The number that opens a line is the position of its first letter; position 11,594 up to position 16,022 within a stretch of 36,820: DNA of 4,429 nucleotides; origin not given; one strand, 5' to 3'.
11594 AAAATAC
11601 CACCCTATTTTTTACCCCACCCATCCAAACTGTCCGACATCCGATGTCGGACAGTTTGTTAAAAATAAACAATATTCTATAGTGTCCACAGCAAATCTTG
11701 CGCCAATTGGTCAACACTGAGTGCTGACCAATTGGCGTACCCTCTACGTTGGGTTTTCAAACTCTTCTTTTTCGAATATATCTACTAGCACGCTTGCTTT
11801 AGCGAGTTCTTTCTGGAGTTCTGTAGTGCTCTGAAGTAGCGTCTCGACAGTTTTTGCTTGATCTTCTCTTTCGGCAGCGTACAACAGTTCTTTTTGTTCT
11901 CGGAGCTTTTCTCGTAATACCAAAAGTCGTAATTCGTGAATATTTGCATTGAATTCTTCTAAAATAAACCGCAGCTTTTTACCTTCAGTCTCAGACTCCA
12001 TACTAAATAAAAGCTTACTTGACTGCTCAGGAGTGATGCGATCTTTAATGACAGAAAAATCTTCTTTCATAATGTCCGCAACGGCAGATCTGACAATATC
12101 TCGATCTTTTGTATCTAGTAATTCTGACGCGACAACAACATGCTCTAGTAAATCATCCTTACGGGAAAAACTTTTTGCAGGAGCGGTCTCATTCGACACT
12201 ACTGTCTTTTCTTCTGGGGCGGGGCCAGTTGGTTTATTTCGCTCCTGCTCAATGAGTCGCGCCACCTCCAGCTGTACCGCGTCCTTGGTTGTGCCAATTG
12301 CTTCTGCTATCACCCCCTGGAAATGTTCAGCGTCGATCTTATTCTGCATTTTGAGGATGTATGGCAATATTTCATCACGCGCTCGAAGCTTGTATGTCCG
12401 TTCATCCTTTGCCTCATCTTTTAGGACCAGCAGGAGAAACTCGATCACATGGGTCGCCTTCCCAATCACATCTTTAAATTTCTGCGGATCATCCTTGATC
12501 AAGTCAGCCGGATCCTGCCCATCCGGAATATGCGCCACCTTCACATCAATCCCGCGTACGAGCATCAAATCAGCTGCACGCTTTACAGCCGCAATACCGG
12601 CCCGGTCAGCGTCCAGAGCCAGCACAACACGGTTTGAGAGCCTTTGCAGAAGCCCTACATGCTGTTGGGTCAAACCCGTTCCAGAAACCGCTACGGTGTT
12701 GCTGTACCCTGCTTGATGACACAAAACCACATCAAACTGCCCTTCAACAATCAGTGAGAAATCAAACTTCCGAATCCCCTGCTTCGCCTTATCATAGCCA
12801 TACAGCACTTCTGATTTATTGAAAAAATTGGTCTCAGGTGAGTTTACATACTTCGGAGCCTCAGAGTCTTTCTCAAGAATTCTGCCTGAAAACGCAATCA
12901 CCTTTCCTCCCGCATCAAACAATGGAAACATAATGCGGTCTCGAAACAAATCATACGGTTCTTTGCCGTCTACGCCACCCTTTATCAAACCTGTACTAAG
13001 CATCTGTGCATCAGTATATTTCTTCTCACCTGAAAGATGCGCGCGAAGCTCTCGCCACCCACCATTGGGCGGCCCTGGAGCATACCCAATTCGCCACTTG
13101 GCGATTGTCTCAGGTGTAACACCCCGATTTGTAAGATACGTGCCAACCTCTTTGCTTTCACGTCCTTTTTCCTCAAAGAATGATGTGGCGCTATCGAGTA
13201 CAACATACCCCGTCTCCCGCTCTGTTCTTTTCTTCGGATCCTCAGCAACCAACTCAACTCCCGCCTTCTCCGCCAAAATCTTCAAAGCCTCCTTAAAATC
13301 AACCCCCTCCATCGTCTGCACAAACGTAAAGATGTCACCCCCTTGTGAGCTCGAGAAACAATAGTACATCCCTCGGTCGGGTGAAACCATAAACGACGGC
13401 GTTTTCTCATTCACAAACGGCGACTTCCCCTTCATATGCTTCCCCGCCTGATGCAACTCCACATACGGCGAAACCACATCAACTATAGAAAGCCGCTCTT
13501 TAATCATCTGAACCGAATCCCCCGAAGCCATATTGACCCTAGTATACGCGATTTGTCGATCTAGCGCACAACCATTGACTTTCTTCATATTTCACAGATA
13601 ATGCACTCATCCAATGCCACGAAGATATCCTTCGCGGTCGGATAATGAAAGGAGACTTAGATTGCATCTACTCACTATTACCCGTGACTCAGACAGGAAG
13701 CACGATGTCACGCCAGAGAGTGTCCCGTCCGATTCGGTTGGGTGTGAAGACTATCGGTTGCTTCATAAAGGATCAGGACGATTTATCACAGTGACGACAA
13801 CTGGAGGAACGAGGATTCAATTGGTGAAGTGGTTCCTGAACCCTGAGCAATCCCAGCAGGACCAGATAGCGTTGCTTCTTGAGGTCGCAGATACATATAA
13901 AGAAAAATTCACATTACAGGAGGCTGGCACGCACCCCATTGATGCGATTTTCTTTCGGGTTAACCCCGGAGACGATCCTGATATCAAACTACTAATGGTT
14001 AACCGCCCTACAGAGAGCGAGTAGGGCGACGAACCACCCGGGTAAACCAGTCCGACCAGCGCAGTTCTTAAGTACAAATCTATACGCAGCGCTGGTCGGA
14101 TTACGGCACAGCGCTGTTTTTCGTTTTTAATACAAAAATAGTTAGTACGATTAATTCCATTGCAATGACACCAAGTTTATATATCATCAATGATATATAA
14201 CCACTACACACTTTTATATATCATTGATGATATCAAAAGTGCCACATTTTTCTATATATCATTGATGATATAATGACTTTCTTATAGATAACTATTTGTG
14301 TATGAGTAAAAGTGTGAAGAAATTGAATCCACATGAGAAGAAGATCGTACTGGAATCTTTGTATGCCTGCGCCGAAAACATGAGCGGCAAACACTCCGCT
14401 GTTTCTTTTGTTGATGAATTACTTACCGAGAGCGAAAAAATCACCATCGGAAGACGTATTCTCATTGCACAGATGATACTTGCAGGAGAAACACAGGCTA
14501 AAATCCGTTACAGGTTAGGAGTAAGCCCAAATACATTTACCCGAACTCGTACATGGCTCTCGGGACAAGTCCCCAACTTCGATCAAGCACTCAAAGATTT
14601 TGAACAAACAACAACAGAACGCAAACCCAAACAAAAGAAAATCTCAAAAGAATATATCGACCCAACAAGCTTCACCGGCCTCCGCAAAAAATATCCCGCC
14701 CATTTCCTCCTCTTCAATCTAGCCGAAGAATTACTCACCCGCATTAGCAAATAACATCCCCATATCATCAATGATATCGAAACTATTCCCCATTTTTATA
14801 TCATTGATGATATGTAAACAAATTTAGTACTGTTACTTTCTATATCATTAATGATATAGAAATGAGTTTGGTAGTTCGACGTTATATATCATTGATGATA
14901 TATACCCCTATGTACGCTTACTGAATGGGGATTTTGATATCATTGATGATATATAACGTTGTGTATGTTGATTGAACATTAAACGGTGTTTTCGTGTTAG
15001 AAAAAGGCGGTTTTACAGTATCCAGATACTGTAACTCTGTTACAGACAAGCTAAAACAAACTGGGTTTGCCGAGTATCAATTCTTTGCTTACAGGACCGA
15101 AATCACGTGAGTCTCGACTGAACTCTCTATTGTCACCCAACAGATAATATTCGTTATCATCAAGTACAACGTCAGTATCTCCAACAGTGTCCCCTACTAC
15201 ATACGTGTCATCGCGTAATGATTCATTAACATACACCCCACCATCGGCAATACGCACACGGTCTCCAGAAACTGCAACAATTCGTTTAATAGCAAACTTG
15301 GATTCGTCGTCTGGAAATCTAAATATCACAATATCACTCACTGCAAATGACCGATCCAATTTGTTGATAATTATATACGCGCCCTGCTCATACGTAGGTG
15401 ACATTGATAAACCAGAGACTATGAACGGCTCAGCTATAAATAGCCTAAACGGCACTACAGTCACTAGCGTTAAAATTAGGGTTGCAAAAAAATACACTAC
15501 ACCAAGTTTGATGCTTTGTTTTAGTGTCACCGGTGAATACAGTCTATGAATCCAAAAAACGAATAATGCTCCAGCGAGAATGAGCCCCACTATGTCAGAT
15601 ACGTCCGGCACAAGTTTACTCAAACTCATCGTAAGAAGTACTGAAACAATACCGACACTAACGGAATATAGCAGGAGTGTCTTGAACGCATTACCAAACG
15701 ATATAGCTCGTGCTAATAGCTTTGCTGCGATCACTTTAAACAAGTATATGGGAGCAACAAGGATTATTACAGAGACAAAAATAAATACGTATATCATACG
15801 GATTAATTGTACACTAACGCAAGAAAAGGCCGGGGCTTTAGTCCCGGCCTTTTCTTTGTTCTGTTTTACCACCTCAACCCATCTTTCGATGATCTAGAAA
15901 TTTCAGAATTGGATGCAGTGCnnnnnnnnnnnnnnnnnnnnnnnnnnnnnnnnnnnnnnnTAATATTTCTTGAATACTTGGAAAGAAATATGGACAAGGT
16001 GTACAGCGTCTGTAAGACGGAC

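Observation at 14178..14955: Eight invariant 16-bp inverted-repeat boxes bracket a TrpR/YerC-like HTH gene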

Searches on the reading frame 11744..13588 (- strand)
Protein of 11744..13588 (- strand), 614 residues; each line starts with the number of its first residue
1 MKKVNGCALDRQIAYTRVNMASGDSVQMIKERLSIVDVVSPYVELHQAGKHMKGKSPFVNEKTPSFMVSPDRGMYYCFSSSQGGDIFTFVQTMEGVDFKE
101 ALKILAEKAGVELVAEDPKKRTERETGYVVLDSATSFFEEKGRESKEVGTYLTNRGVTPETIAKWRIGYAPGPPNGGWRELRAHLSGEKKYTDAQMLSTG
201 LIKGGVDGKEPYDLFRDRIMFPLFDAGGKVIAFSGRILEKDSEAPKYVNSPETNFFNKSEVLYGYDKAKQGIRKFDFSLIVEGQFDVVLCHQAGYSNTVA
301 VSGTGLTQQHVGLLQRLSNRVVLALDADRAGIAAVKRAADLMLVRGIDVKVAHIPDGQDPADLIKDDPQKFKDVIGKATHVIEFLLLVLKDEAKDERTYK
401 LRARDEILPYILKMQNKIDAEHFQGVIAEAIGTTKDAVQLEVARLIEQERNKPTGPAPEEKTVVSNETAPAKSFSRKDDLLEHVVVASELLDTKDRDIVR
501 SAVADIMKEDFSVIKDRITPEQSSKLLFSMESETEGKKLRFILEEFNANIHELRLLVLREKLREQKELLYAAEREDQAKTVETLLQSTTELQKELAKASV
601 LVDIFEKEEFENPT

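Call 7: search_protein_families(library=pfam, proteins=[window:11744-13588:-])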
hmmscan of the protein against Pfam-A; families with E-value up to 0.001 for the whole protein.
window:11744-13588:- (614 aa): 6 families
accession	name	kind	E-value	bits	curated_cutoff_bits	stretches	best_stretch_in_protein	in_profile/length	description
PF08275.17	DNAG_N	-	3.1e-36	124.7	26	1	143-269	9-128/128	DNA primase catalytic core, N-terminal domain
PF01807.25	Zn_ribbon_DnaG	-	2e-27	95.3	24.9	1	24-115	4-95/98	CHC2 zinc finger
PF13155.12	Toprim_2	-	6.9e-19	68.4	22.1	1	280-363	2-87/88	Toprim-like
PF13662.12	Toprim_4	-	1.6e-16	60.7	25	1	279-352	4-84/85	Toprim domain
PF01751.28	Toprim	-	3.5e-10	40.3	23.1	1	279-351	3-93/96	Toprim domain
PF13362.12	Toprim_3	-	5e-06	27.3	27.2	1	279-365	3-90/95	Toprim domain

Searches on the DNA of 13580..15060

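Call 73: search_rna_families(source=window, start=13580, end=15060, threshold=evalue, max_evalue=1)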
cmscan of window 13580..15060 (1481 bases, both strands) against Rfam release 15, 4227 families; matches with E-value up to 1: 15.
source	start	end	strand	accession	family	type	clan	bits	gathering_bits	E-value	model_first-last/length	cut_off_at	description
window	14872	14966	+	RF00904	mir-392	Gene; miRNA;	-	38.7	62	9e-06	1-75/75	no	mir-392 microRNA precursor family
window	14879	14959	+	RF03747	mir-4536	Gene; miRNA;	-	25.6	76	0.063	1-88/88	no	mir-4536 microRNA precursor family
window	14878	14960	-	RF03986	mir-6095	Gene; miRNA;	-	25.5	100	0.067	1-83/83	no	mir-6095 microRNA precursor family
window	14872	14966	-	RF00904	mir-392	Gene; miRNA;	-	23.7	62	0.1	1-75/75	no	mir-392 microRNA precursor family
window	14168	14242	-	RF00682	mir-144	Gene; miRNA;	-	23.5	60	0.015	1-78/78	no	mir-144 microRNA precursor family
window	14749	14820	-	RF00904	mir-392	Gene; miRNA;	-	23.5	62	0.12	1-75/75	no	mir-392 microRNA precursor family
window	14796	14859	+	RF03705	mir-1278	Gene; miRNA;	-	22.6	61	0.11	1-77/77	no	mir-1278 microRNA precursor family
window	14879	14961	+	RF04154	mir-1277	Gene; miRNA;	-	22.6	81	0.3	1-78/78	no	mir-1277 microRNA precursor family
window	14173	14241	-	RF04010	mir-3003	Gene; miRNA;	-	22.4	70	0.53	1-76/76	no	mir-3003 microRNA precursor family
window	14188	14264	-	RF03286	MIR6146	Gene; miRNA;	-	22.3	59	0.092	1-75/75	no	MIR6146 microRNA precursor family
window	14181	14233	-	RF04176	mir-3149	Gene; miRNA;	-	22.2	100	0.31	1-83/83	no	mir-3149 microRNA precursor family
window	14181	14233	+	RF04228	MIR6140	Gene; miRNA;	-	22.1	140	0.31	1-165/165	no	MIR6140 microRNA precursor family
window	14775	14881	+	RF03187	MIR1512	Gene; miRNA;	-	21.2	79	0.4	1-94/94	no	MIR1512 microRNA precursor family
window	14776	14880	+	RF04111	MIR6274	Gene; miRNA;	-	20.9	80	0.63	1-107/107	no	MIR6274 microRNA precursor family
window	14217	14272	+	RF00904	mir-392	Gene; miRNA;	-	20.2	62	0.92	14-62/75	no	mir-392 microRNA precursor family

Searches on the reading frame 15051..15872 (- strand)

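Call 7: search_protein_families(library=pfam, proteins=[window:15051-15872:-])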
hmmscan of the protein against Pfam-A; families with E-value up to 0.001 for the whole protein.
window:15051-15872:- (273 aa): 2 families
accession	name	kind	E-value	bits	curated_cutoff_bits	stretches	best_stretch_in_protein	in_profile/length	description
PF10502.14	Peptidase_S26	-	3.2e-30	105.7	22.9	1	129-270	5-163/168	Signal peptidase, peptidase S26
PF00717.28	Peptidase_S24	-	6.1e-05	23.1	23.3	1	152-208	40-91/116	Peptidase S24-like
